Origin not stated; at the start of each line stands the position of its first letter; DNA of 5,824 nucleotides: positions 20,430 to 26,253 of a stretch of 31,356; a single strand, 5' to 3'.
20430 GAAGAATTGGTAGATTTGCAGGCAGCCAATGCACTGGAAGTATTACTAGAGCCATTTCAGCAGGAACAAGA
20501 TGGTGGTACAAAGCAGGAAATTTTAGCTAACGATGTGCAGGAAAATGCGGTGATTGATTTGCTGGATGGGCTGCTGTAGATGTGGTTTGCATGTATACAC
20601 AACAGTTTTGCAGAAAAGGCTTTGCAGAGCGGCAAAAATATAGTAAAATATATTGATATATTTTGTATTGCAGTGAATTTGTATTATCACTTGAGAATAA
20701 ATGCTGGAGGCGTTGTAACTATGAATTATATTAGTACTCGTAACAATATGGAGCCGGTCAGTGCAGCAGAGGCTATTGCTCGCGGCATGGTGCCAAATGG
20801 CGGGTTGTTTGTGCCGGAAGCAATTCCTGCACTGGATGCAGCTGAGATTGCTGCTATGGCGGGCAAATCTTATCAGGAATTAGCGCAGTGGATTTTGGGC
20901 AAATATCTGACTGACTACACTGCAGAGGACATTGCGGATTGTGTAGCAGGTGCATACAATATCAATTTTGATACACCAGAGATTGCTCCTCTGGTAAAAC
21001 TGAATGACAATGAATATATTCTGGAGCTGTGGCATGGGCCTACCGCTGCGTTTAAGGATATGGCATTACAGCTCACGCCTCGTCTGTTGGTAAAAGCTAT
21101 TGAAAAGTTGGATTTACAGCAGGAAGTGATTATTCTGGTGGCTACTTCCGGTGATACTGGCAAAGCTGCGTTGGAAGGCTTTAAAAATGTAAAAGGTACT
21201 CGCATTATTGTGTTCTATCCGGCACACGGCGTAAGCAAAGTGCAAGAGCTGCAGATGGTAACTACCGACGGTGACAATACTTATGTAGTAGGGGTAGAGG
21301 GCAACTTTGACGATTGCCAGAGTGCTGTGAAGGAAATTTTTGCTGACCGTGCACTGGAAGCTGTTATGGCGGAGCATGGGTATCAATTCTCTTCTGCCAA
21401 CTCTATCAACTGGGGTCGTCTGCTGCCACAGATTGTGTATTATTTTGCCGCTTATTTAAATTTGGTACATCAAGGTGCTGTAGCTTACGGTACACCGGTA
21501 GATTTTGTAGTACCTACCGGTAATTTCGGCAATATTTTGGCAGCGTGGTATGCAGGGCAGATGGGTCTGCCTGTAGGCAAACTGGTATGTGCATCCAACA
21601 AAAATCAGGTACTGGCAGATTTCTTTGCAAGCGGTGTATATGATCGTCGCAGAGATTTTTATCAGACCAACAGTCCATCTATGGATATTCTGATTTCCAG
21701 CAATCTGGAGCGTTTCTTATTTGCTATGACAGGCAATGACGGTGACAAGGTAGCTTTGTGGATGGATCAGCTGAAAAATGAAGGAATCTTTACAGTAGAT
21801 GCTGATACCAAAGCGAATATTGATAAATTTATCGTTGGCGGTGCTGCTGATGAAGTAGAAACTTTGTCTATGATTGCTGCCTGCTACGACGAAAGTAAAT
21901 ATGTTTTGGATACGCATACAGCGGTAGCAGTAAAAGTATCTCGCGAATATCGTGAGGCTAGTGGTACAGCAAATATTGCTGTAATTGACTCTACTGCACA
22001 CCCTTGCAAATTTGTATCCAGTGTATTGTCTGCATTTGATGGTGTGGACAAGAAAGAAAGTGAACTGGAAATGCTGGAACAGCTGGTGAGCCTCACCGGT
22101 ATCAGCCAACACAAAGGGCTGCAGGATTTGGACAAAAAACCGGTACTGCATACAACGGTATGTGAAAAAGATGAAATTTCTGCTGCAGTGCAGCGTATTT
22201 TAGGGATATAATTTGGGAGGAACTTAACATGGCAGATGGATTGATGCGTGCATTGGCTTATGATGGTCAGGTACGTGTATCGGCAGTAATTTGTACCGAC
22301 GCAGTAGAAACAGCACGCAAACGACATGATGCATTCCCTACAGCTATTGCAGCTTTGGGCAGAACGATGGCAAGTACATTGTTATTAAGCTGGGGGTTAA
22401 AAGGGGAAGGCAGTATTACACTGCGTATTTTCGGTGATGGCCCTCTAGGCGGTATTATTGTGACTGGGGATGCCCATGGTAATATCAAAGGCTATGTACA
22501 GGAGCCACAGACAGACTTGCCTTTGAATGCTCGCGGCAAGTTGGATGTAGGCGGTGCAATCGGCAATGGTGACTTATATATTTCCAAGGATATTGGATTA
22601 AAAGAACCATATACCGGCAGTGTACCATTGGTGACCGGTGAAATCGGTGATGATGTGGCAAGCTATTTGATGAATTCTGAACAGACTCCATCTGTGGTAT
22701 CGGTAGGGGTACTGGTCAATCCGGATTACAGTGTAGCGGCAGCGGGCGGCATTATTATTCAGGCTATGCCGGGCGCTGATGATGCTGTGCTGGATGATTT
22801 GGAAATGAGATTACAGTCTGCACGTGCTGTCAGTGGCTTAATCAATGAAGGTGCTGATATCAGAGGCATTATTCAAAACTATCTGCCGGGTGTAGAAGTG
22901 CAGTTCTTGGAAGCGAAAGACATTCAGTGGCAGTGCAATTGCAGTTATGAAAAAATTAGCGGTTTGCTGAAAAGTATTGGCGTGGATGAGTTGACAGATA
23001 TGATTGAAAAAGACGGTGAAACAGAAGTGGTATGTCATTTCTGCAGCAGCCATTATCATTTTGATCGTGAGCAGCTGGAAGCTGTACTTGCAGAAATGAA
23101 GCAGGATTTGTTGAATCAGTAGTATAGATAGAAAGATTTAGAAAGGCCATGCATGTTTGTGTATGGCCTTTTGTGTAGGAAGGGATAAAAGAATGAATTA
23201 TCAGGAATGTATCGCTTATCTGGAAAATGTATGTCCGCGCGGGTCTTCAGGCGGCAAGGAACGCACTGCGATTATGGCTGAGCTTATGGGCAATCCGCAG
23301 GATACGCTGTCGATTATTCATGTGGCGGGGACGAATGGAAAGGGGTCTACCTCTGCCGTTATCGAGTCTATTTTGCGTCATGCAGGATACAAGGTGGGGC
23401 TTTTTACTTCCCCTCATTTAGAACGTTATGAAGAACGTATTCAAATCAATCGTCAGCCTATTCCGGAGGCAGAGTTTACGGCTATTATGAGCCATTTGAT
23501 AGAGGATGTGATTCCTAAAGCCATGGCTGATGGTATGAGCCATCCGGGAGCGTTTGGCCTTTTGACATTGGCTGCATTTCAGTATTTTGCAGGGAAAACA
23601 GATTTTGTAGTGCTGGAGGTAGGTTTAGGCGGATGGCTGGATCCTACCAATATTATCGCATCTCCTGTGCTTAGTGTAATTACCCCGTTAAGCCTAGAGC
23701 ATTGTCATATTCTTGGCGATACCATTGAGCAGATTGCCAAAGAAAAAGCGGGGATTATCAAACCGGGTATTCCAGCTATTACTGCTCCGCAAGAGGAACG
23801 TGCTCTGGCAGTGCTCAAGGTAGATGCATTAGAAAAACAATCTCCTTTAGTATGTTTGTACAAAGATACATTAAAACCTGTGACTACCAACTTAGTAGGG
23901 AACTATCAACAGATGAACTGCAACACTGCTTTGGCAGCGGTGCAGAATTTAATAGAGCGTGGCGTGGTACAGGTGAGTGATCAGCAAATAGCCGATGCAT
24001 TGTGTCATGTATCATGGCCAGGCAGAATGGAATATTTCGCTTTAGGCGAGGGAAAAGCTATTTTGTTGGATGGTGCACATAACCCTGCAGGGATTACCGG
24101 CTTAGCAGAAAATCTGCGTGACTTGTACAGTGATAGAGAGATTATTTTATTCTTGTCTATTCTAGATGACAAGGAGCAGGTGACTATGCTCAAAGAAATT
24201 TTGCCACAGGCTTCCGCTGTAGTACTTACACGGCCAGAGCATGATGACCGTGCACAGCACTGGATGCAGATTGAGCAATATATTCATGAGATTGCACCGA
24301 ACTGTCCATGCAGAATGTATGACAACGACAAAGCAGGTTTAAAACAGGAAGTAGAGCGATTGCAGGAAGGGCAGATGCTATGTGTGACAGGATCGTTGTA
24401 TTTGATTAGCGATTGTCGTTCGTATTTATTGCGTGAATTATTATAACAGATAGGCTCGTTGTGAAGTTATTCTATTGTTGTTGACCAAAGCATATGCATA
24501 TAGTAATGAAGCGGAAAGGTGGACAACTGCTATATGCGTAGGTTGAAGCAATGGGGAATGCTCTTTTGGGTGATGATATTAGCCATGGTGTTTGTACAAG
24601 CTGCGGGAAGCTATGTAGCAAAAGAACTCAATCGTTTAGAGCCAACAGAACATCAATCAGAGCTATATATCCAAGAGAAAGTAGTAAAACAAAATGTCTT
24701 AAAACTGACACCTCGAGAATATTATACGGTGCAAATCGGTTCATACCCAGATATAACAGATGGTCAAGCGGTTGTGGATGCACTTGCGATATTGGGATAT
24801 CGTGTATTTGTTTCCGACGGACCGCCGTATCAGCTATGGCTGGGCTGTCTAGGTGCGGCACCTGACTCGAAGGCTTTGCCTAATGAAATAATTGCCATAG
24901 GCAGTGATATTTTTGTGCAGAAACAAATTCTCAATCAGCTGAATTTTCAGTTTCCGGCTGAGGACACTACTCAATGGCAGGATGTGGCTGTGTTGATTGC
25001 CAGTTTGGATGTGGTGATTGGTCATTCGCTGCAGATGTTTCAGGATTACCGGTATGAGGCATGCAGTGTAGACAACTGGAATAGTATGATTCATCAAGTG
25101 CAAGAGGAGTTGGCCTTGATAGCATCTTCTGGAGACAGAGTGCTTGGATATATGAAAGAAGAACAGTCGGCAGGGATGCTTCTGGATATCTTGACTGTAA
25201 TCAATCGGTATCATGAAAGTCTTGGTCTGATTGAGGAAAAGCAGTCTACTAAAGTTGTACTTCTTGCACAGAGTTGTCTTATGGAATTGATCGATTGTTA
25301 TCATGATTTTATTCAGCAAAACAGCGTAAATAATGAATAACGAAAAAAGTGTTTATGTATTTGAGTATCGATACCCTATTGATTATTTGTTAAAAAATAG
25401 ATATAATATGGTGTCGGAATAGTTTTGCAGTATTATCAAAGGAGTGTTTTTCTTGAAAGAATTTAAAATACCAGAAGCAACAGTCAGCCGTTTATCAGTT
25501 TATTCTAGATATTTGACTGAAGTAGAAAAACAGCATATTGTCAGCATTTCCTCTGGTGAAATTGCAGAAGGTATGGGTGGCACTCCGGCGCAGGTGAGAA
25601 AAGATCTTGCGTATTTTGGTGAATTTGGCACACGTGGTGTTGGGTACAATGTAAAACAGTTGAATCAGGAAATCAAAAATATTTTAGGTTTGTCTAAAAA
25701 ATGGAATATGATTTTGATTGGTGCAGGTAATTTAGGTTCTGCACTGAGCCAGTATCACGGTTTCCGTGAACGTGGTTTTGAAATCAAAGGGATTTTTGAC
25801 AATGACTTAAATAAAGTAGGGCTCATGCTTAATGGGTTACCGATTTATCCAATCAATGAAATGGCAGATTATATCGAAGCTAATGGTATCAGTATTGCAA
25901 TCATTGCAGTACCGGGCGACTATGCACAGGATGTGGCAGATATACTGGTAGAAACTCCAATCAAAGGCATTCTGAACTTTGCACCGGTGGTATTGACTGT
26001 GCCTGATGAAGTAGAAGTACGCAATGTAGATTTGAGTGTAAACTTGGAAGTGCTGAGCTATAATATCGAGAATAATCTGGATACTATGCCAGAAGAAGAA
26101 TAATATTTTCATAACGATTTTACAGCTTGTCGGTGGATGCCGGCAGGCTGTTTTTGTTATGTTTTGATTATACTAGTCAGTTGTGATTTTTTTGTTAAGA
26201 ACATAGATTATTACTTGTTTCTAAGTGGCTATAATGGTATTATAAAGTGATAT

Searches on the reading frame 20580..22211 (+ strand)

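Call 25: search_protein_families(library=pfam, proteins=[window:20580-22211:+], max_evalue=0.00001)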
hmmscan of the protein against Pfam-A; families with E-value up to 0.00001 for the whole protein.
window:20580-22211:+ (543 aa): 3 families
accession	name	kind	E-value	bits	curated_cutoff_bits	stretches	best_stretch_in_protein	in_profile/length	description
PF14821.11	Thr_synth_N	-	4.6e-21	75.2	25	1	49-126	1-79/79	Threonine synthase N terminus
PF00291.31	PALP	-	3.5e-13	50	35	1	144-454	23-275/295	Pyridoxal-phosphate dependent enzyme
PF24857.1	THR4_C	-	3.9e-08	33.7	27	1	447-519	1-73/85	Threonine synthase, C-terminal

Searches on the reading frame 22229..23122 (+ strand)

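Call 25: search_protein_families(library=pfam, proteins=[window:22229-23122:+], max_evalue=0.00001)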
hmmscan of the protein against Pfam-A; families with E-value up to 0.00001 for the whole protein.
window:22229-23122:+ (297 aa): 1 family
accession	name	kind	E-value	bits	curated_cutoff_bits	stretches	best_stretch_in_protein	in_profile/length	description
PF01430.24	HSP33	-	9.8e-93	311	21.4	1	3-279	1-273/273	Hsp33 protein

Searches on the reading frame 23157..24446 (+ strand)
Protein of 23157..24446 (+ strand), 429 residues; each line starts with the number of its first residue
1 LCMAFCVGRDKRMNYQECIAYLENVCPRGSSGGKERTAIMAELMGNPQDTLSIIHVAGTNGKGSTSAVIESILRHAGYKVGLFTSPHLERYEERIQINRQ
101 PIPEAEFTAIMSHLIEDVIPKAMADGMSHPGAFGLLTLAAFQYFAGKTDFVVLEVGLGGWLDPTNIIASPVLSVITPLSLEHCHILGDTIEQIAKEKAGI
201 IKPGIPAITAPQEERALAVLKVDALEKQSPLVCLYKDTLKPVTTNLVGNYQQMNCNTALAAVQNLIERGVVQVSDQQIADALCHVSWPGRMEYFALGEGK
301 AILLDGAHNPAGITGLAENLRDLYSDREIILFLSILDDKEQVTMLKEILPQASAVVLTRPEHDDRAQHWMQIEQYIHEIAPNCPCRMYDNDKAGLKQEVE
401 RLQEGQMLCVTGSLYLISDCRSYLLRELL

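Call 25: search_protein_families(library=pfam, proteins=[window:23157-24446:+], max_evalue=0.00001)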
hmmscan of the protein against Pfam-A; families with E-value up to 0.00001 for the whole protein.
window:23157-24446:+ (429 aa): 2 families
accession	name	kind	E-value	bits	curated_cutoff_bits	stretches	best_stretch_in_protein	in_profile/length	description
PF02875.26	Mur_ligase_C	-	1.2e-13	52.4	28.4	1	289-413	1-126/127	Mur ligase, glutamate ligase domain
PF08245.18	Mur_ligase_M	-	8.8e-08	32.8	24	0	56-202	1-111/200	Mur ligase middle domain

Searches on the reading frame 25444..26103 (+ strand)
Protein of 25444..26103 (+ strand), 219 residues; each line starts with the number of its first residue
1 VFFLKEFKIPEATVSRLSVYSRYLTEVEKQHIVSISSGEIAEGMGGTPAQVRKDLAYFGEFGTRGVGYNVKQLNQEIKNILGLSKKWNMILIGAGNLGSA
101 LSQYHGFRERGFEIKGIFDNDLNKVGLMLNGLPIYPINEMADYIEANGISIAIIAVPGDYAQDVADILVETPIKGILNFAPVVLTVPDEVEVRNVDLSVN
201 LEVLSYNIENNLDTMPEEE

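Call 25: search_protein_families(library=pfam, proteins=[window:25444-26103:+], max_evalue=0.00001)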
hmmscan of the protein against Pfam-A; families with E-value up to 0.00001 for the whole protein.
window:25444-26103:+ (219 aa): 2 families
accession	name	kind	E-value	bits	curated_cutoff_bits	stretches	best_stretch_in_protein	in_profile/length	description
PF02629.25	CoA_binding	-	2.9e-22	79.6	22.3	1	85-182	2-97/97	CoA binding domain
PF06971.19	Put_DNA-bind_N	-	5.1e-19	68.5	27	1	8-55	1-48/49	Putative DNA-binding protein N-terminus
